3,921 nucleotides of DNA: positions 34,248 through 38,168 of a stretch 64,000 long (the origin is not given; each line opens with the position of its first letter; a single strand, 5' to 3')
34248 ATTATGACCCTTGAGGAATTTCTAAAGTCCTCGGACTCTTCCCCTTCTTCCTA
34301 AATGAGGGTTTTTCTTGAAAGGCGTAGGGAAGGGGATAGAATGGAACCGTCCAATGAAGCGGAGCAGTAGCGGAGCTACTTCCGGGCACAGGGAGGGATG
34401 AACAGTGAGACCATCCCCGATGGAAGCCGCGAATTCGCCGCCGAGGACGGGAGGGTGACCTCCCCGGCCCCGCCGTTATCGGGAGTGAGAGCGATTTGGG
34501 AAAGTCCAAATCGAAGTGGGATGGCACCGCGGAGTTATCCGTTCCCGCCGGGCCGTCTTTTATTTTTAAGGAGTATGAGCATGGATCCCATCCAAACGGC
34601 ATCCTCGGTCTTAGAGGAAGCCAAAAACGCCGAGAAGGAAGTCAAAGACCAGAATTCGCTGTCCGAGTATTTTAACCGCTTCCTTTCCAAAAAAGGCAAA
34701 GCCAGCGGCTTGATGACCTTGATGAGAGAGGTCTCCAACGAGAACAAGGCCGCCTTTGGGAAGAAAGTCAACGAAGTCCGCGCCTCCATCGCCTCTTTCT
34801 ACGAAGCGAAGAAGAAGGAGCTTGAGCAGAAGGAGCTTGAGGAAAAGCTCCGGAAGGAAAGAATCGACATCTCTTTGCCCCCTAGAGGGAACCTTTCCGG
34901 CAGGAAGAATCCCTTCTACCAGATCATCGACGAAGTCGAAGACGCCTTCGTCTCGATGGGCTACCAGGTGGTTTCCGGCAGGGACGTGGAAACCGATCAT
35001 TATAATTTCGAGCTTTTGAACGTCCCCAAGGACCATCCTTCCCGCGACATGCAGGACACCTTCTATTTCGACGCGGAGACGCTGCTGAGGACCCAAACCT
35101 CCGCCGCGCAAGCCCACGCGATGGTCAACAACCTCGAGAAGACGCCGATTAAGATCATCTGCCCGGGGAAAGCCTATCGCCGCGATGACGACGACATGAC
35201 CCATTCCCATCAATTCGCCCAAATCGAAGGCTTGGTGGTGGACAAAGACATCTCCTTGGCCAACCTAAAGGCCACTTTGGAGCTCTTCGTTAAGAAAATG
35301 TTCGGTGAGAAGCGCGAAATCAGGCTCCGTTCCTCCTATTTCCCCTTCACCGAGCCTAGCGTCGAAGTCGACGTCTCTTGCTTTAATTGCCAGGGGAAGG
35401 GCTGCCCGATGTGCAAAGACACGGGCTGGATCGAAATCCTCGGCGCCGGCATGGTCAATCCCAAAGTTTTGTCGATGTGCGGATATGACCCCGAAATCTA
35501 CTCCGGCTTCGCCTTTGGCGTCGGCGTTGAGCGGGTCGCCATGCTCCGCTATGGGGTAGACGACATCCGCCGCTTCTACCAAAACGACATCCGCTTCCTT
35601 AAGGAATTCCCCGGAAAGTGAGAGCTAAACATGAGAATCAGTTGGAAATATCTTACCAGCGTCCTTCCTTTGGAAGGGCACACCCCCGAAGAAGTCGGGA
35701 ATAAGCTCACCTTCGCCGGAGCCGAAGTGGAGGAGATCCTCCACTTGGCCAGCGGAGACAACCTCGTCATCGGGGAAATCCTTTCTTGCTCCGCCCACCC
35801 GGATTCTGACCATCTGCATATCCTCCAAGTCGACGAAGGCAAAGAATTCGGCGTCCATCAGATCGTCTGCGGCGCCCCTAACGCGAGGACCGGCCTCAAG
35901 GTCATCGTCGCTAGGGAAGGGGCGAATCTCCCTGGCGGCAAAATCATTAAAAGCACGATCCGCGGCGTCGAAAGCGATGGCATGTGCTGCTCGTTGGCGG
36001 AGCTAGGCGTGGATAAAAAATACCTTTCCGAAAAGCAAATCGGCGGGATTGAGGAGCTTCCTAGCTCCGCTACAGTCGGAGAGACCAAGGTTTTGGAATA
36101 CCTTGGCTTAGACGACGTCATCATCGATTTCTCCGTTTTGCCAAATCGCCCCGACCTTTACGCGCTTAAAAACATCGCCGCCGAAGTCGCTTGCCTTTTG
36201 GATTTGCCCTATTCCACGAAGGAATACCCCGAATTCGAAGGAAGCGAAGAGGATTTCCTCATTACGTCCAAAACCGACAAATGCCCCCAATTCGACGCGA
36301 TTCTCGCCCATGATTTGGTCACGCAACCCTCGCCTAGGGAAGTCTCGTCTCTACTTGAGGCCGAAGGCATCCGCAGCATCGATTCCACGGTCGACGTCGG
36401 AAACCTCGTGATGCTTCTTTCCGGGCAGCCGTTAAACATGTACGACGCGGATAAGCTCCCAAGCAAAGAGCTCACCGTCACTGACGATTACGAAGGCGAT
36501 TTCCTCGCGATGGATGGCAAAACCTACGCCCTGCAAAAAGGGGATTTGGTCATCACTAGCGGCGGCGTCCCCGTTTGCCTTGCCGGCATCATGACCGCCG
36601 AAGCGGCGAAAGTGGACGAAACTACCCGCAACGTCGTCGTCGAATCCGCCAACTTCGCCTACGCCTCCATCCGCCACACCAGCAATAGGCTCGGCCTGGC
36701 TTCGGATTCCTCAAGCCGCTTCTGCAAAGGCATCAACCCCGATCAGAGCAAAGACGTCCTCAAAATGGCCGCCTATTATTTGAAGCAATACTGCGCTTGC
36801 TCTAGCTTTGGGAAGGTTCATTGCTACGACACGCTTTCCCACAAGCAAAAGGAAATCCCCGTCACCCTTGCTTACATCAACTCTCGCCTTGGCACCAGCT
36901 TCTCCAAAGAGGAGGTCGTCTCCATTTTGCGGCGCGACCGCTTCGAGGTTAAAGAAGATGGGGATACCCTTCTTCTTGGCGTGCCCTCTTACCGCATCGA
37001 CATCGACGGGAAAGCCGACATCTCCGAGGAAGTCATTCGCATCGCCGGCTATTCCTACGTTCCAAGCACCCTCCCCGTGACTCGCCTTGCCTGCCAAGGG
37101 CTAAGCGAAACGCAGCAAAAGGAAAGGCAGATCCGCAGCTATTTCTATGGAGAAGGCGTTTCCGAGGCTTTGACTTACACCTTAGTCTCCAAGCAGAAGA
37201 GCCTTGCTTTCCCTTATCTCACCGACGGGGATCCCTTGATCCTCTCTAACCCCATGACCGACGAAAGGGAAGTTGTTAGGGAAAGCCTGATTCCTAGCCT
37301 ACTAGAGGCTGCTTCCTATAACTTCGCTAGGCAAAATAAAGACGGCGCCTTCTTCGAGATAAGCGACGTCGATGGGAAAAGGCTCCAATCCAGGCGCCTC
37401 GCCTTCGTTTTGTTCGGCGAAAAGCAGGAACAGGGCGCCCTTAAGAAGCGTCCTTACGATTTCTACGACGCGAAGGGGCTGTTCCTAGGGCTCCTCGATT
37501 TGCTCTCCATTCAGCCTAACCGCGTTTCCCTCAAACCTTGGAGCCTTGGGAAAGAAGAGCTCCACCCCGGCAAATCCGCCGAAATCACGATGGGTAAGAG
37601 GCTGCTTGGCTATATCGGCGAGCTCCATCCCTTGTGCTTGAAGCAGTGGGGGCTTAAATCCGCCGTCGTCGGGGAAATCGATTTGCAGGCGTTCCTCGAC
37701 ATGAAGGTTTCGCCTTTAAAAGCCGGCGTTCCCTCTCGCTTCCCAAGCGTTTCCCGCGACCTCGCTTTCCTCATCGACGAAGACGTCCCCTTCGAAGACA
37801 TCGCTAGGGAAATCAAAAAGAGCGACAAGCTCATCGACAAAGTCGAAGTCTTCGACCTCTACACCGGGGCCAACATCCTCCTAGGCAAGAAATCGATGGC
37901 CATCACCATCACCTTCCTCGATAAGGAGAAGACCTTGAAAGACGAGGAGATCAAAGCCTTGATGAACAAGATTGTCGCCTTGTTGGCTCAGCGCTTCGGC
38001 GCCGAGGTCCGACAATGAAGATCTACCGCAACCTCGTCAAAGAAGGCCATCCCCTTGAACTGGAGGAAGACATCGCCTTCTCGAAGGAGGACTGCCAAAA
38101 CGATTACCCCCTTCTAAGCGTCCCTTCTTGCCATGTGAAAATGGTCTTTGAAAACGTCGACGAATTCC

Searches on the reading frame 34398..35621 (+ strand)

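Call 65: search_protein_families(library=pfam, proteins=[window:34398-35621:+], max_evalue=0.00001)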
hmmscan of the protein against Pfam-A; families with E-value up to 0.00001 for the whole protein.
window:34398-35621:+ (407 aa): 2 families
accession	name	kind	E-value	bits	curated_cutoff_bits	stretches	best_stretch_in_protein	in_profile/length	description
PF01409.25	tRNA-synt_2d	-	4.4e-101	337.9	19.8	1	156-404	2-246/246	tRNA synthetases class II core domain (F)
PF02912.23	Phe_tRNA-synt_N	-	3.1e-15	56.3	22.3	1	84-151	2-69/69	Aminoacyl tRNA synthetase class II, N-terminal domain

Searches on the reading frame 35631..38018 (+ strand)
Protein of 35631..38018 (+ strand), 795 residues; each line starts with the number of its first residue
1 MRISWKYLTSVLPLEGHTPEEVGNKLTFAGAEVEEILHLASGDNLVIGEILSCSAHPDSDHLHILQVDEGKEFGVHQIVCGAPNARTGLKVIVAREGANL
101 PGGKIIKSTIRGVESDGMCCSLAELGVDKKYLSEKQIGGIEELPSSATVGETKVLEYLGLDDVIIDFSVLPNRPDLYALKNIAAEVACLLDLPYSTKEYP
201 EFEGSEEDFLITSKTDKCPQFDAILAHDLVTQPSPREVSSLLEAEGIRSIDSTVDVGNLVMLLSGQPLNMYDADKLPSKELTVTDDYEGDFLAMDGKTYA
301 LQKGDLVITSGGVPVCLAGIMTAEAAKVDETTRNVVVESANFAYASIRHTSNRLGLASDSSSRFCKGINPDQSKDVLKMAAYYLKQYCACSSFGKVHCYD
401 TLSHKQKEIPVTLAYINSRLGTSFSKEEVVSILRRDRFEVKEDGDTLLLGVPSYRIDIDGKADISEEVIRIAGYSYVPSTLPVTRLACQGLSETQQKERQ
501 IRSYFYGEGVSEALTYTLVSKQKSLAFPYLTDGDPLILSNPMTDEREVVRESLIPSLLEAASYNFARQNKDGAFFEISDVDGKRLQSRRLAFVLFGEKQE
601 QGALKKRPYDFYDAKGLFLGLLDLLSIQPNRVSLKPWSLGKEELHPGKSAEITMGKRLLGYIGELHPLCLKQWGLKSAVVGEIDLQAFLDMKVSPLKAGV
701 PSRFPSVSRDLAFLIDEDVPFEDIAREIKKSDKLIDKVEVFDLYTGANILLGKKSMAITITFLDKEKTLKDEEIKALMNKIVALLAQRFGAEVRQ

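Call 65: search_protein_families(library=pfam, proteins=[window:35631-38018:+], max_evalue=0.00001)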
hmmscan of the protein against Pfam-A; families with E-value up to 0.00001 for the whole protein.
window:35631-38018:+ (795 aa): 5 families
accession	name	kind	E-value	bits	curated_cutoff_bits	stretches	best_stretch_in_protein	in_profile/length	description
PF17759.6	tRNA_synthFbeta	-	1.1e-50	172.6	22.4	1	478-685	2-214/214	Phenylalanyl tRNA synthetase beta chain CLM domain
PF03483.22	B3_4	-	5.7e-44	150.2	29.3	1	217-388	1-173/174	B3/4 domain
PF03147.19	FDX-ACB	-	1.3e-29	102.9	31.1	1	702-794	1-94/94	Ferredoxin-fold anticodon binding domain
PF03484.21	B5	-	2.8e-19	69.5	28.6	1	409-474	1-67/67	tRNA synthetase B5 domain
PF01588.26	tRNA_bind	-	1.1e-17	64.3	27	1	45-132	1-77/96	Putative tRNA binding domain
